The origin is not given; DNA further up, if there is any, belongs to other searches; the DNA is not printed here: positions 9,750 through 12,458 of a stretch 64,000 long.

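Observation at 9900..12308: Membrane-anchored octaheme cytochrome c fused to a ~350-aa TPR/HEAT-like repeat domain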

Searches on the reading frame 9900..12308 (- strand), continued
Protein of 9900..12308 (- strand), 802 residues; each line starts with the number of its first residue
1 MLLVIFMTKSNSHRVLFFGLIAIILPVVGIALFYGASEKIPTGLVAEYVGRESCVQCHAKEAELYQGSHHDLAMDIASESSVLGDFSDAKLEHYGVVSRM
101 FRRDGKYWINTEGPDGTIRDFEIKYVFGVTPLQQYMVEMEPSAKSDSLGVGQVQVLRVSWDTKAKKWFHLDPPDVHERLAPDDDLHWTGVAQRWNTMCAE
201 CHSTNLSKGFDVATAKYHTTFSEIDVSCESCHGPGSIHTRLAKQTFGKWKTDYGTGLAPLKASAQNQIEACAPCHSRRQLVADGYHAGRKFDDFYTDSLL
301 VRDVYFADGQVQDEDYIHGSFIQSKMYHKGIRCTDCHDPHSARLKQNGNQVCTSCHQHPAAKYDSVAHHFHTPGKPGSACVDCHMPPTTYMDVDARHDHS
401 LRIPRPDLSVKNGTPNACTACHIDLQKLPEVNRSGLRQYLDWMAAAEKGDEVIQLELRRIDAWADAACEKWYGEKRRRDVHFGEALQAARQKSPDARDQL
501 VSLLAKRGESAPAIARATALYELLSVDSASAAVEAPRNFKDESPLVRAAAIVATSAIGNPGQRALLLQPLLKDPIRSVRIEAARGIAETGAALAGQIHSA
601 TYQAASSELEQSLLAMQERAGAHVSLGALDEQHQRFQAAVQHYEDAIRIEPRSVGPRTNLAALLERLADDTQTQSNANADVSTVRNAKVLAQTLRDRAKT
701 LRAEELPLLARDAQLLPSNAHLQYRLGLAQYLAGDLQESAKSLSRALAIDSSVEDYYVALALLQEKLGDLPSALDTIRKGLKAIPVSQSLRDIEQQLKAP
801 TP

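Call 6: find_homologous_proteins(query=window:9900-12308:-, max_evalue=0.00001)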
Query window:9900-12308:- (802 aa): 7999 proteins with E <= 0.00001 among 8000 candidates; the best 120 are listed.
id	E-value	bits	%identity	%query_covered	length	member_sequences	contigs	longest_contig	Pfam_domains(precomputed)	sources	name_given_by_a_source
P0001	0.0e+0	1507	81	99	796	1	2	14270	PF09699.16,PF13414.13,PF00515.35,PF13428.13,PF13181.13,PF13646.13,PF07719.24,PF14522.12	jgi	jgi:predicted CXXCH cytochrome family protein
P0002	0.0e+0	1109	61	98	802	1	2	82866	PF13431.13,PF09699.16,PF14537.12,PF13414.13,PF13428.13,PF14522.12,PF14559.13,PF13371.13,PF00515.35,PF13432.13,PF02335.21,PF07719.24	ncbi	-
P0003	5.9e-287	972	56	94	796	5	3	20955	PF14559.13,PF13435.12,PF13414.13,PF13371.13,PF00515.35,PF13424.13,PF13432.13,PF13181.13,PF13646.13,PF07719.24,PF14522.12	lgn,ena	-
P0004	1.4e-283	961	55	97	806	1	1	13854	PF09699.16,PF13435.12,PF13414.13,PF07719.24,PF14522.12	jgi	jgi:predicted CXXCH cytochrome family protein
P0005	2.9e-275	934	54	100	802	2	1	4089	PF09699.16,PF13435.12,PF02985.29,PF00515.35,PF13428.13,PF13646.13,PF07719.24,PF14522.12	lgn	-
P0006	9.5e-271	919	55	94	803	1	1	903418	PF24575.2,PF09699.16,PF13435.12,PF13414.13,PF00515.35,PF13432.13,PF13646.13,PF07719.24,PF14522.12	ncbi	-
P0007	5.5e-270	916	53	97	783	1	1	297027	PF09699.16,PF02985.29,PF13428.13,PF14522.12,PF24575.2,PF13435.12,PF00515.35,PF13432.13,PF13181.13,PF02335.21,PF13646.13,PF07719.24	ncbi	-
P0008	7.2e-267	906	53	97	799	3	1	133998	PF24575.2,PF09699.16,PF14537.12,PF13435.12,PF02985.29,PF00515.35,PF13428.13,PF02335.21,PF13646.13,PF07719.24,PF14522.12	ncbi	-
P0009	1.7e-266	905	55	93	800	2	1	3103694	PF24575.2,PF09699.16,PF13435.12,PF02985.29,PF00515.35,PF13432.13,PF13428.13,PF13646.13,PF07719.24,PF14522.12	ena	-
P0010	1.6e-264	898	55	96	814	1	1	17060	PF09699.16,PF14537.12,PF13435.12,PF07719.24,PF14522.12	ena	-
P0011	3.2e-264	897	52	97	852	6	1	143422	PF09699.16,PF13414.13,PF13428.13,PF02335.21,PF07719.24,PF14522.12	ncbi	-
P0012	1.2e-263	895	52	97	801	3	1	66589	PF24575.2,PF09699.16,PF13435.12,PF13414.13,PF13428.13,PF02335.21,PF07719.24,PF14522.12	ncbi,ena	-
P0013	3.9e-263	894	52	96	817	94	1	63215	PF09699.16,PF13414.13,PF13428.13,PF14522.12,PF14559.13,PF13435.12,PF00515.35,PF13424.13,PF13432.13,PF13181.13,PF02335.21,PF13646.13,PF07719.24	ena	-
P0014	7.1e-263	893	55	92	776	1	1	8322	PF09699.16,PF14537.12,PF13435.12,PF13414.13,PF00515.35,PF13432.13,PF13428.13,PF13181.13,PF07719.24,PF14522.12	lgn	-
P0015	9.0e-263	892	53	94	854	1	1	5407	PF14559.13,PF09699.16,PF13414.13,PF13428.13,PF13181.13,PF02335.21,PF07719.24,PF14522.12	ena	-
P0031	3.1e-259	881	51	96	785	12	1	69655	PF13431.13,PF23914.2,PF09699.16,PF13414.13,PF13428.13,PF14522.12,PF14559.13,PF13435.12,PF13371.13,PF00515.35,PF21033.5,PF13432.13,PF13513.13,PF13181.13,PF13646.13,PF07719.24,PF13174.13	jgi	jgi:tetratricopeptide (TPR) repeat protein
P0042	2.5e-257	874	51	99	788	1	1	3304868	PF14559.13,PF09699.16,PF13414.13,PF00515.35,PF13424.13,PF13432.13,PF13428.13,PF13181.13,PF02335.21,PF07719.24,PF14522.12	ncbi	-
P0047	3.2e-256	871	50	98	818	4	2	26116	PF13431.13,PF23914.2,PF09699.16,PF13414.13,PF13176.13,PF13428.13,PF14522.12,PF14559.13,PF13435.12,PF13371.13,PF00515.35,PF21033.5,PF13432.13,PF13181.13,PF02335.21,PF13646.13,PF07719.24,PF13174.13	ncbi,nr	ncbi:MAG: tetratricopeptide repeat protein [Planctomycetaceae bacterium]|nr:tetratricopeptide repeat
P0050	4.8e-256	870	50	99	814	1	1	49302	PF13431.13,PF23914.2,PF13414.13,PF13176.13,PF13428.13,PF14522.12,PF14559.13,PF13435.12,PF13371.13,PF00515.35,PF21033.5,PF13432.13,PF13181.13,PF02335.21,PF13646.13,PF07719.24,PF13174.13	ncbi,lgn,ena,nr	ncbi:MAG: HEAT repeat domain-containing protein [Planctomycetota bacterium]|nr:HEAT repeat domain-co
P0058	6.1e-255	866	49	98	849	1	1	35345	PF23914.2,PF09699.16,PF13414.13,PF02985.29,PF13428.13,PF14522.12,PF14559.13,PF13435.12,PF00515.35,PF13432.13,PF13181.13,PF13646.13,PF07719.24,PF13174.13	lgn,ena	-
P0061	8.6e-255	866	51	98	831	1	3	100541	PF14559.13,PF23914.2,PF13435.12,PF13414.13,PF00515.35,PF13432.13,PF13428.13,PF13181.13,PF13646.13,PF07719.24,PF14522.12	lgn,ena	-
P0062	1.5e-254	865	51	94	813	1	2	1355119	PF13431.13,PF23914.2,PF09699.16,PF13414.13,PF13176.13,PF13428.13,PF14522.12,PF14559.13,PF13435.12,PF00515.35,PF21033.5,PF13432.13,PF13181.13,PF13646.13,PF07719.24,PF13174.13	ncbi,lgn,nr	ncbi:MAG: HEAT repeat domain-containing protein [Planctomycetaceae bacterium]|nr:HEAT repeat domain-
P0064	1.6e-253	862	49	99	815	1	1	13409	PF23914.2,PF09699.16,PF13414.13,PF02985.29,PF13428.13,PF14522.12,PF14559.13,PF13435.12,PF00515.35,PF13432.13,PF13181.13,PF02335.21,PF13646.13,PF07719.24,PF13174.13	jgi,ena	-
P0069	6.7e-253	860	50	98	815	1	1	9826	PF23914.2,PF13414.13,PF13176.13,PF13428.13,PF14522.12,PF14559.13,PF13435.12,PF13371.13,PF00515.35,PF13432.13,PF13181.13,PF02335.21,PF13646.13,PF07719.24,PF13174.13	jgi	jgi:tetratricopeptide (TPR) repeat protein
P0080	1.0e-251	856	50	95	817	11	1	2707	PF23914.2,PF09699.16,PF14537.12,PF13414.13,PF13428.13,PF14522.12,PF14559.13,PF13435.12,PF00515.35,PF21033.5,PF13432.13,PF13181.13,PF02335.21,PF13646.13,PF07719.24,PF13174.13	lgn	-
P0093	1.5e-250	852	49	100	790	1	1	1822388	PF23914.2,PF09699.16,PF13414.13,PF13428.13,PF14522.12,PF14559.13,PF00515.35,PF13424.13,PF13181.13,PF02335.21,PF13646.13,PF07719.24,PF13174.13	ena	-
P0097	1.1e-249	849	55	89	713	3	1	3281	PF14559.13,PF23914.2,PF09699.16,PF02335.21,PF07719.24,PF14522.12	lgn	-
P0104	2.4e-249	848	50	95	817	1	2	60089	PF23914.2,PF09699.16,PF13414.13,PF13176.13,PF13428.13,PF14522.12,PF14559.13,PF13435.12,PF00515.35,PF13432.13,PF13181.13,PF02335.21,PF13646.13,PF07719.24,PF13174.13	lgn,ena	-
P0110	1.0e-248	846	49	98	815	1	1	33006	PF23914.2,PF09699.16,PF13414.13,PF02985.29,PF13176.13,PF13428.13,PF14522.12,PF14559.13,PF13435.12,PF13371.13,PF00515.35,PF12895.14,PF13432.13,PF13181.13,PF13646.13,PF07719.24,PF13174.13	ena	-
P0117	1.4e-247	842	49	98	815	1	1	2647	PF23914.2,PF09699.16,PF14537.12,PF13414.13,PF13428.13,PF14522.12,PF14559.13,PF13435.12,PF00515.35,PF13432.13,PF13181.13,PF02335.21,PF13646.13,PF07719.24,PF13174.13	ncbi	ncbi:MAG: multiheme c-type cytochrome [Planctomycetota bacterium]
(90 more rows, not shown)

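Call 14: find_encoding_contigs(protein=P0009, flank=8000, max_places=1)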
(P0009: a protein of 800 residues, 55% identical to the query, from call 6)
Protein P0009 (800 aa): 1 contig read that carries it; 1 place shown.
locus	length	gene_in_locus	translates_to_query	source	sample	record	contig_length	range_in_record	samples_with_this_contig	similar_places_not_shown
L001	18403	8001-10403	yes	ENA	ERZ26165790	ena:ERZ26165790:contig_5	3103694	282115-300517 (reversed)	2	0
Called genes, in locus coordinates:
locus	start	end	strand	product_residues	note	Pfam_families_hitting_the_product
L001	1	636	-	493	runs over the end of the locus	PF07394:DUF1501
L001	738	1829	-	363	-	PF01171:ATP_bind_3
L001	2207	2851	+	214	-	-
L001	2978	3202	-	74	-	PF02599:CsrA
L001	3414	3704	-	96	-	-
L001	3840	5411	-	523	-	PF13187:Fer4_9 (faint), PF00037:Fer4 (faint), PF12838:Fer4_7, PF13183:Fer4_8, PF13237:Fer4_10 (weak), PF13484:Fer4_16 (weak), PF13534:Fer4_17, PF02754:CCG, +3 more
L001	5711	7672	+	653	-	PF13365:Trypsin_2, PF00595:PDZ (weak), PF13180:PDZ_2, PF17820:PDZ_6 (weak), PF13180:PDZ_2 (weak)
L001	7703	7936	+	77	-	PF09723:Zn_ribbon_8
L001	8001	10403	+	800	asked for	PF14522:Cytochrome_C7 (faint), PF09699:Paired_CXXCH_1 (faint), PF13435:Cytochrome_C554 (faint), PF13428:TPR_14 (faint), PF13432:TPR_16 (faint), PF13646:HEAT_2 (faint), PF24575:TPR_Slam (faint), PF02985:HEAT (faint), +2 more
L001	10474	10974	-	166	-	-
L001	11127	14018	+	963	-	PF13432:TPR_16 (weak)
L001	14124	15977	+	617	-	PF01839:FG-GAP (faint), PF13517:FG-GAP_3, PF07593:UnbV_ASPIC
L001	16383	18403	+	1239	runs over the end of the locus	PF07517:SecA_DEAD, PF01043:SecA_PP_bind, PF21090:P-loop_SecA, PF07516:SecA_SW, PF02810:SEC-C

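Call 15: find_encoding_contigs(protein=P0042, flank=8000, max_places=1)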
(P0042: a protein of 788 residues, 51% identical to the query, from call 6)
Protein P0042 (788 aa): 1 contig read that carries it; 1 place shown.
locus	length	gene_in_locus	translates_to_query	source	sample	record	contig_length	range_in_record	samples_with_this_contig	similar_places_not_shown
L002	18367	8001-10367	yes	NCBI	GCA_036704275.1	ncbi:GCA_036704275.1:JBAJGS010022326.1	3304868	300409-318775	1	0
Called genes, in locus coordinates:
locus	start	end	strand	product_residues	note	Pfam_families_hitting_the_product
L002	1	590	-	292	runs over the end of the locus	PF03741:TerC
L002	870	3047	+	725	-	-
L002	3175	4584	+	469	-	PF00206:Lyase_1, PF14698:ASL_C2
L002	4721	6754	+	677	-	-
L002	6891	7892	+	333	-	PF00158:Sigma54_activat, PF14532:Sigma54_activ_2, PF00004:AAA (weak), PF07728:AAA_5, PF25601:AAA_lid_14, PF02954:HTH_8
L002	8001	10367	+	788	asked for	PF02335:Cytochrom_C552 (faint), PF09699:Paired_CXXCH_1 (faint), PF14522:Cytochrome_C7 (faint), PF13428:TPR_14 (faint), PF14559:TPR_19 (weak), PF00515:TPR_1 (weak), PF07719:TPR_2 (weak), PF14559:TPR_19 (weak), +4 more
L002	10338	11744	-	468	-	-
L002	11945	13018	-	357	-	PF02606:LpxK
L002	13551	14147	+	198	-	-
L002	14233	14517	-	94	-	-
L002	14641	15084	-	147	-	-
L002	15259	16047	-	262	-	PF01738:DLH, PF00326:Peptidase_S9 (faint)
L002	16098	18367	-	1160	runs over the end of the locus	PF00501:AMP-binding, PF23024:AMP-dom_DIP2-like, PF00550:PP-binding, PF00155:Aminotran_1_2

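Call 16: find_encoding_contigs(protein=P0062, flank=8000, max_places=1)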
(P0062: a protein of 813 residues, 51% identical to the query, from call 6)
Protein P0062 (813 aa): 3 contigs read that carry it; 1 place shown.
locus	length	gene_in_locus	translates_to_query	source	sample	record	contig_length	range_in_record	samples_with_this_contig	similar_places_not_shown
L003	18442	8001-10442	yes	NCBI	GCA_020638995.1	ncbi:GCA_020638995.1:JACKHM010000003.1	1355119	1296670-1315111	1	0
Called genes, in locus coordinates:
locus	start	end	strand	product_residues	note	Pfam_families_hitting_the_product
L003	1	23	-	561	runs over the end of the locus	-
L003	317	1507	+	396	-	PF00072:Response_reg, PF08668:HDOD, PF01966:HD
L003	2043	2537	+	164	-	-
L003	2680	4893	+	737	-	PF07583:PSCyt2, PF07587:PSD1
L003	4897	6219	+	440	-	PF07394:DUF1501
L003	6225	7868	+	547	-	PF04151:PPC (weak)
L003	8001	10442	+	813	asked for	PF09699:Paired_CXXCH_1 (faint), PF13435:Cytochrome_C554 (faint), PF14522:Cytochrome_C7 (weak), PF23914:TPR_CcmH_CycH (faint), PF13646:HEAT_2 (weak), PF13646:HEAT_2 (weak), PF13432:TPR_16, PF14559:TPR_19, +9 more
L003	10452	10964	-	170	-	-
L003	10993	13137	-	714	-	-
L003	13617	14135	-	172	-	PF08534:Redoxin, PF00578:AhpC-TSA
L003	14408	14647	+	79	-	-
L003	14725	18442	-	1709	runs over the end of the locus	PF17210:SdrD_B, PF20009:GEVED, PF17892:Cadherin_5, PF17963:Big_9, PF17892:Cadherin_5, PF17963:Big_9, PF17963:Big_9, PF00404:Dockerin_1, +3 more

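Call 26: predict_structure(alignment_id=A1)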
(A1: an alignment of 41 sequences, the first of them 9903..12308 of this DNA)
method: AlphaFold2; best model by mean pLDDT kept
length: 802 residues; sequences in the alignment: 41
mean_pLDDT: 78.2   pTM: 0.78
mean pLDDT of the five models: 78.2, 75.1, 72.4, 71.0, 70.0
residues with pLDDT >= 90: 303; 70-90: 289; 50-70: 115; < 50: 95
segments of 3 or more residues with pLDDT < 50: 1-9, 189-194, 314-331, 342-402
pLDDT, mean of each block of 10 residues (from residue 1): 43 80 88 69 79 77 68 82 94 91 96 87 84 80 60 80 86 66 61 50 72 74 71 81 64 69 69 69 83 84 71 44 41 52 44 37 35 39 38 30 63 68 76 70 78 86 79 75 88 94 86 87 94 97 94 95 96 96 93 80 95 86 94 94 93 93 96 91 94 97 96 91 96 96 97 95 96 97 93 90 53
secondary structure, 60 per line:
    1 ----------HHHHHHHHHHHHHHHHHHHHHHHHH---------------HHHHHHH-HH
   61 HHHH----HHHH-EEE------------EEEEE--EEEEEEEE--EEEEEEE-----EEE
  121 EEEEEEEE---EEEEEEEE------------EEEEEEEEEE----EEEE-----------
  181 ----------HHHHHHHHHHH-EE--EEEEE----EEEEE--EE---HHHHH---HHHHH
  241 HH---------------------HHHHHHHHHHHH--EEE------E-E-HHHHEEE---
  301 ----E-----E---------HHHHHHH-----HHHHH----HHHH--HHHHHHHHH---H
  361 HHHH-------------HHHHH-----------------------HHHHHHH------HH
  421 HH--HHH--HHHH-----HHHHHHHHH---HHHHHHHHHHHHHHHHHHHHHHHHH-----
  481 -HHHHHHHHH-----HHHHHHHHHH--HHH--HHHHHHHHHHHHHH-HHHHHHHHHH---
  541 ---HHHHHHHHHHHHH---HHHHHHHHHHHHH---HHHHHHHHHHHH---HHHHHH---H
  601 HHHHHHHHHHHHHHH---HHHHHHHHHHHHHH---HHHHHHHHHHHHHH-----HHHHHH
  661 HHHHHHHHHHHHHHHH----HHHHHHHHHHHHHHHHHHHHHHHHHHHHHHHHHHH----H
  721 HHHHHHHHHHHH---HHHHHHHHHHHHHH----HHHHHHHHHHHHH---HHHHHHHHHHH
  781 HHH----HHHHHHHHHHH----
elements in order (helices of 4 or more, strands of 3 or more residues): H11-35 H51-57 H59-64 H69-72 E74-76 E89-93 E96-103 E106-112 E118-128 E132-139 E152-161 E166-169 H191-201 E207-211 E216-220 H228-232 H236-242 H264-275 E278-280 H291-294 E295-297 H321-327 H333-337 H342-345 H348-356 H360-364 H378-382 H406-412 H419-422 H430-433 H439-447 H451-475 H482-490 H496-505 H513-526 H528-537 H544-556 H560-572 H576-587 H591-596 H600-615 H619-632 H636-649 H655-676 H681-715 H720-732 H736-749 H754-766 H770-783 H788-798

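Call 67: fold_search(model_id=the predicted structure, library=pdb)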
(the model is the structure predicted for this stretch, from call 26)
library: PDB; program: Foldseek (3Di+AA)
matches with E <= 10: 1444; with E <= 0.001: 186
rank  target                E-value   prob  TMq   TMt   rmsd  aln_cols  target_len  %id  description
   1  9qhb                  1.0e-06  1.00  0.17  0.43  13.2       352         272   15  Crystal structure of 16-repeat CTPR protein with eliminated coordination sites (released 2025-10-22)
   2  8chy                  1.3e-06  1.00  0.18  0.45   9.3       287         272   19  Crystal structure of an 8-repeat consensus TPR superhelix with Zinc. (released 2024-02-21)
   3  8dtf_A                1.3e-06  1.00  0.12  0.12  26.2       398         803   15  Cryo-EM structure of the full length Arabidopsis SPY with complete TPRs (released 2023-03-08)
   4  7y4i_A                1.4e-06  1.00  0.12  0.11  27.1       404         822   15  Crystal structure of SPINDLY in complex with GDP (released 2022-12-07)
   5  7y4i_B                1.6e-06  1.00  0.18  0.18  20.5       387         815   16  Crystal structure of SPINDLY in complex with GDP (released 2022-12-07)
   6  9qhc_A                2.0e-06  1.00  0.20  0.46   8.4       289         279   20  Crystal structure of 8-repeat CTPR protein with eliminated coordination sites (released 2025-10-22)
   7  9qhc_B                2.5e-06  1.00  0.20  0.47   8.5       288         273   19  Crystal structure of 8-repeat CTPR protein with eliminated coordination sites (released 2025-10-22)
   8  8dtg_A                2.6e-06  1.00  0.12  0.12  26.2       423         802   14  Cryo-EM structure of Arabidopsis SPY alternative conformation 1 (released 2023-03-08)
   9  8dtg_B                3.4e-06  1.00  0.18  0.19  18.1       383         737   16  Cryo-EM structure of Arabidopsis SPY alternative conformation 1 (released 2023-03-08)
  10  7ntf_A                3.8e-06  1.00  0.16  0.14  18.7       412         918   16  Cryo-EM structure of unliganded O-GlcNAc transferase (released 2021-11-17)
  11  7ntf_B                4.2e-06  1.00  0.19  0.18  12.0       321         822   16  Cryo-EM structure of unliganded O-GlcNAc transferase (released 2021-11-17)
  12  1w3b_A                4.3e-06  1.00  0.16  0.28  19.0       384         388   15  The superhelical TPR domain of O-linked GlcNAc transferase reveals structural similarities to importin alpha. (released 2004-09-09)
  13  9pkq_A                4.7e-06  1.00  0.23  0.34  24.5       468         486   14  Structure of the cytoplasmic domain of unliganded human Tom70, open and closed conformations (released 2026-03-18)
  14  8dth_A                9.0e-06  1.00  0.18  0.19  17.8       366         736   14  Cryo-EM structure of Arabidopsis SPY alternative conformation 2 (released 2023-03-08)
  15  7yea_A                1.7e-05  1.00  0.16  0.13  21.5       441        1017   14  Human O-GlcNAc transferase Dimer (released 2023-07-12)
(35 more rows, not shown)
